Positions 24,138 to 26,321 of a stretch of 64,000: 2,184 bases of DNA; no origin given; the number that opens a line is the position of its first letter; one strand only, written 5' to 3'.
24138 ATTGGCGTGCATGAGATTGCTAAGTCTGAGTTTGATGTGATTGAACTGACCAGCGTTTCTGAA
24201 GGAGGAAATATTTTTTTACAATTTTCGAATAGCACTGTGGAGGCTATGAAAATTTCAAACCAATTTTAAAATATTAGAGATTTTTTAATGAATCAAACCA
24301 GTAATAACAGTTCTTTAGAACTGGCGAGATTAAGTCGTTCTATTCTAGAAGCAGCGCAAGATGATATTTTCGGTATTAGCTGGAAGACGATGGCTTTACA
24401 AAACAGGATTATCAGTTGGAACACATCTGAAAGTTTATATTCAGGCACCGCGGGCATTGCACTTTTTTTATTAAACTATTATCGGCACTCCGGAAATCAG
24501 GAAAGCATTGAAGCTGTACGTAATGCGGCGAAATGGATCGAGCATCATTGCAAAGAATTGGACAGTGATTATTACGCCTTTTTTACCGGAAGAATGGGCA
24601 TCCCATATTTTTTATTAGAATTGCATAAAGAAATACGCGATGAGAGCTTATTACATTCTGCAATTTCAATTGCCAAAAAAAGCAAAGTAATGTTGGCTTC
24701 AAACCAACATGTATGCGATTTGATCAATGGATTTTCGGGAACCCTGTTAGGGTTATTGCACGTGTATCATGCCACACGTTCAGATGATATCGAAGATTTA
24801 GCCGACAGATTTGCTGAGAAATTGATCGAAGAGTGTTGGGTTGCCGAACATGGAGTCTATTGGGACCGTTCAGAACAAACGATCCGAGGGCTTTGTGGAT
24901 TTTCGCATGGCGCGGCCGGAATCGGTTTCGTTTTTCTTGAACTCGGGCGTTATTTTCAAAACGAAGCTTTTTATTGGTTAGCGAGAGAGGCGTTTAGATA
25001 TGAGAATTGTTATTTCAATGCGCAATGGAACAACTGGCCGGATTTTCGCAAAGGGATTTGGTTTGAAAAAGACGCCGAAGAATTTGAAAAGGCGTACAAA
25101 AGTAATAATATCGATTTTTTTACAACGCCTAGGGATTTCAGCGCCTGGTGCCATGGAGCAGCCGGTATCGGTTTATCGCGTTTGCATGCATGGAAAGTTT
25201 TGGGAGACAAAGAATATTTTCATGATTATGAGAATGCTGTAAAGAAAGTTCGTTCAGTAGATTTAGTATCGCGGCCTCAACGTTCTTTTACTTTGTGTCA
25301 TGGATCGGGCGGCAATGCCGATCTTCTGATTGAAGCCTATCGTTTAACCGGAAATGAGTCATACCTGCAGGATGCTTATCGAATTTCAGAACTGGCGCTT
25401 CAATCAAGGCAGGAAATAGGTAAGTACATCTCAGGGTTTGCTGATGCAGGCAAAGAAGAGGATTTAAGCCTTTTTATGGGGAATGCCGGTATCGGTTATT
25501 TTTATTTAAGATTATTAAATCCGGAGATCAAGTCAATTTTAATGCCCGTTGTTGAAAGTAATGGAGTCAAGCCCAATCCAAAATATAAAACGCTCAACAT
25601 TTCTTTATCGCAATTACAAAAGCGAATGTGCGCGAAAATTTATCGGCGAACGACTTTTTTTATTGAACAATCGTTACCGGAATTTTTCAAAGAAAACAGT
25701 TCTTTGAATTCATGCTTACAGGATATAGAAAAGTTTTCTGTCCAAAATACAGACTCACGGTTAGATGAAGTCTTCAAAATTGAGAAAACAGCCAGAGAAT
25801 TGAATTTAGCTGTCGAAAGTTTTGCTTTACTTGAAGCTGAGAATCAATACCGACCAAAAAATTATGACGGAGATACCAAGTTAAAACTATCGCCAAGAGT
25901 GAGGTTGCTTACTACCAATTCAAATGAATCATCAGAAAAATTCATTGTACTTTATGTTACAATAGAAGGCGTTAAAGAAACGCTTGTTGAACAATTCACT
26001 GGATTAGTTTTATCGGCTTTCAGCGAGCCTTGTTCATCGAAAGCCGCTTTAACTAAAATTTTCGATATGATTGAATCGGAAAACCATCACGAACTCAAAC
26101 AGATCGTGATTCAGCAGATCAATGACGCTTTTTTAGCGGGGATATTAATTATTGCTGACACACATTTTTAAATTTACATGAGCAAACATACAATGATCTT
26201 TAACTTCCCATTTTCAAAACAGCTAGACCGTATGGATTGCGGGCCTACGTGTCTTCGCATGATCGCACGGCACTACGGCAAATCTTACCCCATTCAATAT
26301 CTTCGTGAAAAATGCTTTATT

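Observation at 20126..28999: Three paralogous precursors: identical leader, double-glycine site, hypervariable 66-74-aa cores with 9-12 Cys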

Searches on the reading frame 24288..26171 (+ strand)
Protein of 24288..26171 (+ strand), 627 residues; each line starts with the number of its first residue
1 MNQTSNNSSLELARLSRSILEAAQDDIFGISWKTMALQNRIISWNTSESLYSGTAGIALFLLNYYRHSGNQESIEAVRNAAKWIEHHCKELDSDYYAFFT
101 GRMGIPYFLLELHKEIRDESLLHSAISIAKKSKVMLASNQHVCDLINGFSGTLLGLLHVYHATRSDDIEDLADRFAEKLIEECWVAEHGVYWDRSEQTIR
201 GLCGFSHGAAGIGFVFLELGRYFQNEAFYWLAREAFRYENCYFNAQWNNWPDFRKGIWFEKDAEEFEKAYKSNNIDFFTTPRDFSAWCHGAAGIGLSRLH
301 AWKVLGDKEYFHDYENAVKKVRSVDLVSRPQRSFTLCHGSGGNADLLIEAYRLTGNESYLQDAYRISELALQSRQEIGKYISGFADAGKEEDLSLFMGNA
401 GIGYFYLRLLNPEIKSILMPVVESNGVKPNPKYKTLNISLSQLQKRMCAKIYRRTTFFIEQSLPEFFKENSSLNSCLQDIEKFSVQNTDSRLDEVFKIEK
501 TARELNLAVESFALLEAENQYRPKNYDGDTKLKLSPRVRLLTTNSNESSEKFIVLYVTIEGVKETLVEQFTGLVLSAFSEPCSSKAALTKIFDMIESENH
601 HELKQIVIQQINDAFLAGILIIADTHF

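Call 9: search_protein_families(library=ncbifam, proteins=[window:24288-26171:+], max_evalue=0.01)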
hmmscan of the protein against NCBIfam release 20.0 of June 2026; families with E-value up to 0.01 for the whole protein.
window:24288-26171:+ (627 aa): 3 families
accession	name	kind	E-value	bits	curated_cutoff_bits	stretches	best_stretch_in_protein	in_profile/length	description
TIGR03897.1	lanti_2_LanM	subfamily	1.9e-73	247.7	304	1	21-412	562-932/932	type 2 lanthipeptide synthetase LanM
NF038150.1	lanthi_synth_IV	equivalog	1.6e-45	155.8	650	1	46-412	505-846/851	class IV lanthionine synthetase LanL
NF038151.1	lanthi_synth_III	equivalog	2.2e-26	92.5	575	3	139-238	599-694/833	class III lanthionine synthetase LanKC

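Call 11: search_protein_families(library=pfam, proteins=[window:24288-26171:+], max_evalue=0.001)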
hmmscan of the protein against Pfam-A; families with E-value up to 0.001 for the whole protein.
window:24288-26171:+ (627 aa): 2 families
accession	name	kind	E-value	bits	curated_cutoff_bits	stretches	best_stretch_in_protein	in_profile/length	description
PF05147.19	LANC_like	-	4.6e-63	213.4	23.2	1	47-416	4-344/350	Lanthionine synthetase C-like protein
PF07944.18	Beta-AFase-like_GH127_cat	-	1e-08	35.1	24.9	1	61-180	134-259/376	Beta-L-arabinofuranosidase, GH127 catalytic domain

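Call 20: find_homologous_proteins(query=window:24288-26168:+, max_evalue=1e-20)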
Query window:24288-26168:+ (627 aa): 1601 proteins with E <= 1e-20 among 8000 candidates; the best 120 are listed.
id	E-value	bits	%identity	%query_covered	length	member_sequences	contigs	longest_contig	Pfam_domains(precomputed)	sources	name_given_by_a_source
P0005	0.0e+0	1434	100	100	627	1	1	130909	PF07944.19,PF05147.20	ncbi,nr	ncbi:hypothetical protein K1X84_01000 [bacterium]|nr:hypothetical protein [bacterium]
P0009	9.7e-142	492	41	98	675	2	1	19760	PF06662.20,PF05147.20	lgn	-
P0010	5.0e-141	489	42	98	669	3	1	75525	PF06662.20,PF05147.20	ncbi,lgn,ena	-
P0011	1.7e-135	471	41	97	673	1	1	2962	PF25840.1,PF05147.20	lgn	-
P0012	2.2e-133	464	38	98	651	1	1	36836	PF07470.20,PF07944.19,PF05147.20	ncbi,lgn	ncbi:MAG: lanthionine synthetase LanC family protein [Bacteroidota bacterium]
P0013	7.3e-133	462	40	97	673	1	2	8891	PF07944.19,PF06662.20,PF05147.20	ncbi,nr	ncbi:MAG: hypothetical protein GWN55_09745 [Phycisphaerae bacterium]|nr:hypothetical protein [Phycis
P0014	1.3e-132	461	40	97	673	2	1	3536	PF07944.19,PF05147.20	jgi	jgi:hypothetical protein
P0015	2.3e-132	461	39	98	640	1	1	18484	PF05147.20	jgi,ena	-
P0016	2.5e-132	460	41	92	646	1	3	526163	PF05147.20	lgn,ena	-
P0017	3.8e-132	460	38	97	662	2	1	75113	PF07470.20,PF07944.19,PF05147.20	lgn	-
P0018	1.7e-131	458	39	97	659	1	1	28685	PF01532.27,PF07470.20,PF07944.19,PF05147.20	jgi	jgi:hypothetical protein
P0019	2.2e-131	457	39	98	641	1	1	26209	PF05147.20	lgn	-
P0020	7.0e-130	452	40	97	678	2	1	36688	PF05147.20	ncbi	ncbi:MAG: lanthionine synthetase LanC family protein [Candidatus Aminicenantes bacterium]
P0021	1.3e-129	452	38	99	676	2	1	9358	PF07944.19,PF05147.20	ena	-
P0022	1.9e-129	451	38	99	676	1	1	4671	PF07944.19,PF03663.21,PF05147.20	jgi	-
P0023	2.4e-129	451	38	97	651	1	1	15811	PF01532.27,PF05147.20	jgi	jgi:hypothetical protein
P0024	1.4e-128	448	38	98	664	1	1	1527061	PF07944.19,PF05147.20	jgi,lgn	jgi:rhamnogalacturonyl hydrolase YesR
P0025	2.0e-128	448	39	97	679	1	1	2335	PF05147.20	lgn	-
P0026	2.2e-128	447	38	99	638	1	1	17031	PF05147.20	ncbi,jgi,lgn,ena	-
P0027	2.8e-128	447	39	97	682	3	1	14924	PF25840.1,PF05147.20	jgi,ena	jgi:hypothetical protein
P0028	3.3e-128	447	38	100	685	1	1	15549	PF07944.19,PF05147.20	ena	-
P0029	4.5e-128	446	41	95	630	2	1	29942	PF05147.20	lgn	-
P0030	5.0e-128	446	38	97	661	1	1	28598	PF05147.20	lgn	-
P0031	9.0e-128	445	36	98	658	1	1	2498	PF07470.20,PF07944.19,PF05147.20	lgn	-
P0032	3.3e-127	444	39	99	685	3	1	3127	PF25840.1,PF05147.20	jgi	jgi:hypothetical protein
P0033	3.9e-127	443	38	97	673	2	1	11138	PF07944.19,PF05147.20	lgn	-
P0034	1.5e-126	441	37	97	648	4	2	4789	PF05147.20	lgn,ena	-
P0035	1.8e-126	441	39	99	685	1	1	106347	PF05147.20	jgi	jgi:hypothetical protein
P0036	2.3e-126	441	39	99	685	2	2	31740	PF05147.20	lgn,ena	-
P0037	5.1e-126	440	38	97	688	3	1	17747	PF07944.19,PF06662.20,PF05147.20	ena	-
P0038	5.6e-126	440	38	99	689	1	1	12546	PF05147.20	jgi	jgi:hypothetical protein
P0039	6.1e-126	439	39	99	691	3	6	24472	PF07944.19,PF05147.20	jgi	jgi:rhamnogalacturonyl hydrolase YesR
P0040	8.3e-126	439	40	97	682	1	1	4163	PF25840.1,PF07944.19,PF05147.20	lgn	-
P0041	1.0e-125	439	38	98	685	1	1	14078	PF06662.20,PF05147.20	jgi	jgi:hypothetical protein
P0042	1.8e-125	438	39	97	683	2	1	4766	PF25840.1,PF07944.19,PF05147.20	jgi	-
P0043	3.9e-125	437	38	97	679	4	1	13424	PF05147.20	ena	-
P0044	5.6e-125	436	39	99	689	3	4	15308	PF05147.20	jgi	jgi:hypothetical protein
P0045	6.3e-125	436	38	97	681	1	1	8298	PF25840.1,PF07944.19,PF06662.20,PF05147.20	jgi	jgi:hypothetical protein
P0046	6.7e-125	436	38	97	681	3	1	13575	PF07944.19,PF05147.20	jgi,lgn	jgi:hypothetical protein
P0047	1.4e-124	435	39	97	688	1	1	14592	PF07944.19,PF05147.20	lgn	-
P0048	2.9e-124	434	38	98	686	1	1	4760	PF05147.20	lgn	-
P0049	5.8e-124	433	38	98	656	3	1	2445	PF05147.20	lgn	-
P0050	7.6e-124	432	37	98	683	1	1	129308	PF05147.20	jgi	jgi:hypothetical protein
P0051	8.2e-124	432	37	99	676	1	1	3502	PF07944.19,PF05147.20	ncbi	-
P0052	9.1e-124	432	38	98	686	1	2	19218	PF05147.20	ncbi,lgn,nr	ncbi:MAG: hypothetical protein GTO45_05905 [Candidatus Aminicenantes bacterium]|nr:hypothetical prot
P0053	9.6e-124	432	38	99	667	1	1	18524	PF07944.19,PF05147.20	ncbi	-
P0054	1.0e-123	432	38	98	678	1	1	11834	PF07944.19,PF05147.20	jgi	jgi:hypothetical protein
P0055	1.2e-123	432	37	96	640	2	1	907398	PF07470.20,PF05147.20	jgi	jgi:hypothetical protein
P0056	3.5e-123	430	38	99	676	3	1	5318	PF07944.19,PF05147.20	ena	-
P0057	4.2e-123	430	38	99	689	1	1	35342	PF06662.20,PF05147.20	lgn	-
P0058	4.6e-123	430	36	99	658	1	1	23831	PF05147.20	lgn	-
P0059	4.7e-123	430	46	68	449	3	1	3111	PF05147.20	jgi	jgi:hypothetical protein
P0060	5.7e-123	430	36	99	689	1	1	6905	PF07944.19,PF06662.20,PF05147.20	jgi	jgi:hypothetical protein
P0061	6.4e-123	429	39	99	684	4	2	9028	PF25840.1,PF05147.20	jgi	-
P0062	6.7e-123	429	37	98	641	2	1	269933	PF05147.20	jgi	jgi:hypothetical protein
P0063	1.7e-122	428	43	81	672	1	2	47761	PF05147.20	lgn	-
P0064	4.7e-122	427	37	97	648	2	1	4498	PF05147.20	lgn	-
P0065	5.3e-122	426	39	97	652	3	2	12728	PF05147.20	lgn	-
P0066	5.3e-122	426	38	99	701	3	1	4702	PF07944.19,PF05147.20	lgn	-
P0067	5.4e-122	426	37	98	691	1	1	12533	PF07944.19,PF05147.20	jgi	jgi:hypothetical protein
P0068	6.4e-122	426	36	99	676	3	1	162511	PF07944.19,PF05147.20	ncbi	-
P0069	6.7e-122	426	38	97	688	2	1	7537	PF05147.20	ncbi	-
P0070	7.8e-122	426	37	96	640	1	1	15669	PF01532.27,PF07470.20,PF05147.20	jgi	jgi:hypothetical protein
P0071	1.0e-121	425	37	97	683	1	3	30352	PF05147.20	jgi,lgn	-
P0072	1.3e-121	425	39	97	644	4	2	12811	PF07470.20,PF05147.20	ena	-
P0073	1.7e-121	425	38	98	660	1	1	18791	PF05147.20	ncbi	-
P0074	3.5e-121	424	37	98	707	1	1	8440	PF07944.19,PF05147.20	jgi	jgi:hypothetical protein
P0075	6.3e-121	423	35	98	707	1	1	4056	PF07470.20,PF07944.19,PF03663.21,PF06662.20,PF05147.20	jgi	jgi:hypothetical protein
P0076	8.8e-121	422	38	99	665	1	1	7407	PF07470.20,PF07944.19,PF05147.20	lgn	-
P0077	5.2e-120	420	37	98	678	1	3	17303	PF05147.20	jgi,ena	-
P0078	7.4e-120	419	38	97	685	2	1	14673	PF05147.20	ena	-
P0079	1.1e-119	419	37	98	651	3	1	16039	PF05147.20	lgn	-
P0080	1.8e-119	418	36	97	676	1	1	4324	PF07944.19,PF05147.20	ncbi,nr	ncbi:MAG: hypothetical protein GY757_34115 [bacterium]|nr:hypothetical protein [bacterium]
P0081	1.9e-119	418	43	74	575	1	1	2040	PF07944.19,PF05147.20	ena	-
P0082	2.5e-119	418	38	97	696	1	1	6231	PF05147.20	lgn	-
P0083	5.8e-119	416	36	97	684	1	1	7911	PF01532.27,PF07944.19,PF05147.20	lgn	-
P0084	6.0e-119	416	38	93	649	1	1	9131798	PF05147.20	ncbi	ncbi:MAG: hypothetical protein JSV88_04065, partial [Candidatus Aminicenantes bacterium]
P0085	8.0e-119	416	46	72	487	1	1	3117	PF05147.20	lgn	-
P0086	8.1e-119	416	37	97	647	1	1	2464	PF05147.20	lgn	-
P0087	9.5e-119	416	36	98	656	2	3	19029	PF05147.20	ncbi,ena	-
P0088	9.8e-119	416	37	94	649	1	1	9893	PF07470.20,PF25840.1,PF05147.20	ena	-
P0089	1.3e-118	415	37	95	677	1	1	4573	PF07944.19,PF05147.20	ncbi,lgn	-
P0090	1.6e-118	415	37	97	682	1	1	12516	PF07944.19,PF05147.20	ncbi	-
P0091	2.1e-118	414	37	97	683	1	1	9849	PF05147.20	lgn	-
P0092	3.4e-118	414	37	95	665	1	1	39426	PF05147.20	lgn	-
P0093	3.8e-118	414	42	76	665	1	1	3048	PF01532.27,PF05147.20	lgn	-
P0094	4.1e-118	414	36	99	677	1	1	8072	PF07944.19,PF06662.20,PF05147.20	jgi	jgi:rhamnogalacturonyl hydrolase YesR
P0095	4.4e-118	413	36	97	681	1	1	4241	PF07470.20,PF07944.19,PF05147.20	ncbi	-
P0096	5.6e-118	413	44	66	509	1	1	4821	PF07470.20,PF07944.19,PF05147.20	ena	-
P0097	7.6e-118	413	35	97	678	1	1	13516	PF01532.27,PF07470.20,PF07944.19,PF05147.20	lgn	-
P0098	9.0e-118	412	36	97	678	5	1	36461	PF05147.20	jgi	-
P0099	1.3e-117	412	36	97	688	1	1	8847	PF01532.27,PF06662.20,PF05147.20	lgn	-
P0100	2.3e-117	411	36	98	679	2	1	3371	PF05147.20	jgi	jgi:hypothetical protein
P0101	2.7e-117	411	37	97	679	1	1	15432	PF07944.19,PF05147.20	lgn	-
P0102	3.6e-117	410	37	98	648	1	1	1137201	PF05147.20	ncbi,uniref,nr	ncbi:hypothetical protein JMN32_24750 [Fulvivirga sp. 29W222]|uniref:Lanthionine synthetase C-like p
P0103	6.6e-117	410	45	66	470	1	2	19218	PF07944.19,PF06662.20,PF05147.20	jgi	jgi:lantibiotic modifying enzyme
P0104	6.7e-117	410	37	98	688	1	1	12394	PF07944.19,PF05147.20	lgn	-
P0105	8.8e-117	409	39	81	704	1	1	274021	PF07944.19,PF05147.20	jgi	jgi:hypothetical protein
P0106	1.3e-116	409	38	97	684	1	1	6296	PF07944.19,PF05147.20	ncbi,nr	ncbi:MAG: hypothetical protein GY950_17095 [bacterium]|nr:hypothetical protein [bacterium]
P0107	1.4e-116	408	37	99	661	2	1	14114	PF05147.20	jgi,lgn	-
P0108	2.3e-116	408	37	99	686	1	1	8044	PF05147.20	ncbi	-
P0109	2.4e-116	408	37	97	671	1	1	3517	PF05147.20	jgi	jgi:hypothetical protein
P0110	2.4e-116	408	35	98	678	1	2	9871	PF05147.20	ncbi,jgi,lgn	jgi:rhamnogalacturonyl hydrolase YesR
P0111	2.6e-116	408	37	98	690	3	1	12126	PF05147.20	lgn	-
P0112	2.9e-116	407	38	98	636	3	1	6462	PF05147.20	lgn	-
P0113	3.0e-116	407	35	98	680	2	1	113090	PF06662.20,PF05147.20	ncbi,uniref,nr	ncbi:lanthionine synthetase LanC family protein [Adhaeribacter rhizoryzae]|uniref:Lanthionine synthe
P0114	3.3e-116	407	36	97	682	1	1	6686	PF07470.20,PF06662.20,PF05147.20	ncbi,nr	ncbi:MAG: hypothetical protein GY940_39685 [bacterium]|nr:hypothetical protein [bacterium]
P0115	4.1e-116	407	36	99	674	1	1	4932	PF05147.20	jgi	jgi:hypothetical protein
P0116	6.1e-116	406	37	98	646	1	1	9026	PF05147.20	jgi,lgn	jgi:hypothetical protein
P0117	7.4e-116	406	37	97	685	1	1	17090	PF05147.20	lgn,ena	-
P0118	8.9e-116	406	36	97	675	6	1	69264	PF07944.19,PF05147.20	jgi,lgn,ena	-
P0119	9.7e-116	406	39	96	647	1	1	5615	PF05147.20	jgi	-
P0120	9.8e-116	406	37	99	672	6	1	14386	PF05147.20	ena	-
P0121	1.0e-115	406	35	98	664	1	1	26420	PF07944.19,PF05147.20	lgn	-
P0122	1.0e-115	406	35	100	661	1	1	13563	PF07470.20,PF07944.19,PF05147.20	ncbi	-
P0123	1.3e-115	405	36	98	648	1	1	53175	PF05147.20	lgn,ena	-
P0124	1.4e-115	405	37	97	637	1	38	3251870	PF05147.20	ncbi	ncbi:lanthionine synthetase LanC family protein [Ekhidna sp.]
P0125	1.4e-115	405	36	99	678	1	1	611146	PF01532.27,PF07470.20,PF07944.19,PF06662.20,PF05147.20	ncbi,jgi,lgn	jgi:rhamnogalacturonyl hydrolase YesR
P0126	1.5e-115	405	35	98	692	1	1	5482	PF05147.20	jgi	jgi:lantibiotic modifying enzyme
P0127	2.1e-115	405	34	97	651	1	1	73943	PF05147.20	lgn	-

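Call 21: find_encoding_contigs(protein=P0010, flank=10000, max_places=2)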
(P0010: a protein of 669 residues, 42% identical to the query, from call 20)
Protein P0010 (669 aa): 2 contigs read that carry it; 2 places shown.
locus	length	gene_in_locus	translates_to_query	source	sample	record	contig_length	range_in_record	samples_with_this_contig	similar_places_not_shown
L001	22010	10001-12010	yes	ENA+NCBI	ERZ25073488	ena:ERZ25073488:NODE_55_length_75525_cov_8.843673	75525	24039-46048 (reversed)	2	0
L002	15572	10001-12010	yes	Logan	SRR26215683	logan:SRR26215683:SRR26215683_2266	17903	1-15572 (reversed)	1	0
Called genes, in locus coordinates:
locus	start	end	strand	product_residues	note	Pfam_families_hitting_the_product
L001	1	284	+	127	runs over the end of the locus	-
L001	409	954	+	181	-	PF06966:DUF1295 (weak), PF04191:PEMT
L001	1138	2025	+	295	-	PF00106:adh_short, PF01370:Epimerase, PF08659:KR, PF23441:SDR, PF13561:adh_short_C2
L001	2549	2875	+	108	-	-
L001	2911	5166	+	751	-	PF04738:Lant_dehydr_N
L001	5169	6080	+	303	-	PF14028:Lant_dehydr_C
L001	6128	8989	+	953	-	PF04738:Lant_dehydr_N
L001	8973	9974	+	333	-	PF14028:Lant_dehydr_C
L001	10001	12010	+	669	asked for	PF05147:LANC_like, PF06662:C5-epim_C (faint)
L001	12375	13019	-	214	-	-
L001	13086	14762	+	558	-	PF03577:Peptidase_C69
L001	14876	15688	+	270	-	PF00481:PP2C (weak), PF13672:PP2C_2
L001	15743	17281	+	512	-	PF00069:Pkinase, PF03109:ABC1 (faint), PF07714:PK_Tyr_Ser-Thr, PF01636:APH (weak), PF07603:Lcl_C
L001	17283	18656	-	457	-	PF00069:Pkinase, PF07714:PK_Tyr_Ser-Thr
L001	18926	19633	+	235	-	PF02146:SIR2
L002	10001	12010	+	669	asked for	PF05147:LANC_like, PF06662:C5-epim_C (faint)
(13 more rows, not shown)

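Call 22: find_encoding_contigs(protein=P0009, flank=10000, max_places=2)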
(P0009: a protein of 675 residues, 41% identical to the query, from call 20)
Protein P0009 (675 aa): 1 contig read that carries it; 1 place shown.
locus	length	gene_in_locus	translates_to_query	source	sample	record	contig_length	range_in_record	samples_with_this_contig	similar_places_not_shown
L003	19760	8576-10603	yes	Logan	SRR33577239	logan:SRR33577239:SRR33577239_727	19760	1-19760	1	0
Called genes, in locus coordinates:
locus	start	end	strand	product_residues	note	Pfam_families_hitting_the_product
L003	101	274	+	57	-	PF28317:Lant_leader_dom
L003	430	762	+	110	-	-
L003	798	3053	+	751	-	PF04738:Lant_dehydr_N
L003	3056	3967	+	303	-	PF14028:Lant_dehydr_C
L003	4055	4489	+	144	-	-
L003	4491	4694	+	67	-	-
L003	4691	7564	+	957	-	PF04738:Lant_dehydr_N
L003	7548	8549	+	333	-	PF14028:Lant_dehydr_C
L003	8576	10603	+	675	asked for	PF05147:LANC_like, PF06662:C5-epim_C (faint)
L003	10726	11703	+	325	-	-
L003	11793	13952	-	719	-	PF01555:N6_N4_Mtase (weak)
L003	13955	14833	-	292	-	-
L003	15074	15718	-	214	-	-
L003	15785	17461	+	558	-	PF03577:Peptidase_C69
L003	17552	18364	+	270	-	PF00481:PP2C (weak), PF13672:PP2C_2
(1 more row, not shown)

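Call 23: find_encoding_contigs(protein=P0012, flank=10000, max_places=2)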
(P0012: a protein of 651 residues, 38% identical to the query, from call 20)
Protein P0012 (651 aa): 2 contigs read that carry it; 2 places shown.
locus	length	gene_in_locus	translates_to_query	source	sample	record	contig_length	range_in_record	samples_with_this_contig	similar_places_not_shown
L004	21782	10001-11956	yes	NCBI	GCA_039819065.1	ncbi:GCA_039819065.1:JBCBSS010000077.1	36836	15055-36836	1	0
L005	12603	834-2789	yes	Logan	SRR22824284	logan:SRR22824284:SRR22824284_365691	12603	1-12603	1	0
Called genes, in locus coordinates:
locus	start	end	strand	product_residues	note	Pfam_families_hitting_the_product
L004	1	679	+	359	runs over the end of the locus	PF00072:Response_reg, PF02518:HATPase_c (faint)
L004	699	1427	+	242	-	PF00072:Response_reg, PF04397:LytTR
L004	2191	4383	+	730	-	PF03412:Peptidase_C39, PF13529:Peptidase_C39_2 (faint), PF00664:ABC_membrane, PF02463:SMC_N (faint), PF00005:ABC_tran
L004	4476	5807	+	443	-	-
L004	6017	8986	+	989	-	PF04738:Lant_dehydr_N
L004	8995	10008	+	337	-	PF14028:Lant_dehydr_C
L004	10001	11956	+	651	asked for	PF07470:Glyco_hydro_88 (faint), PF05147:LANC_like, PF07944:Beta-AFase-like_GH127_cat (faint)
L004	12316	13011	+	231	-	PF00578:AhpC-TSA, PF08534:Redoxin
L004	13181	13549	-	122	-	PF18962:Por_Secre_tail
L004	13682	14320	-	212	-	PF01914:MarC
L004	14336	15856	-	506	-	PF03853:YjeF_N, PF01256:Carb_kinase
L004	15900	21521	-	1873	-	PF11974:bMG3, PF01835:MG2, PF17972:bMG5, PF17962:bMG6, PF07703:A2M_BRD, PF00207:A2M, PF07678:TED_complement (faint), PF17973:bMG10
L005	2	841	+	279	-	?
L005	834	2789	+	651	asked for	PF07470:Glyco_hydro_88 (faint), PF05147:LANC_like, PF07944:Beta-AFase-like_GH127_cat (faint)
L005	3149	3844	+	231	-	PF00578:AhpC-TSA, PF08534:Redoxin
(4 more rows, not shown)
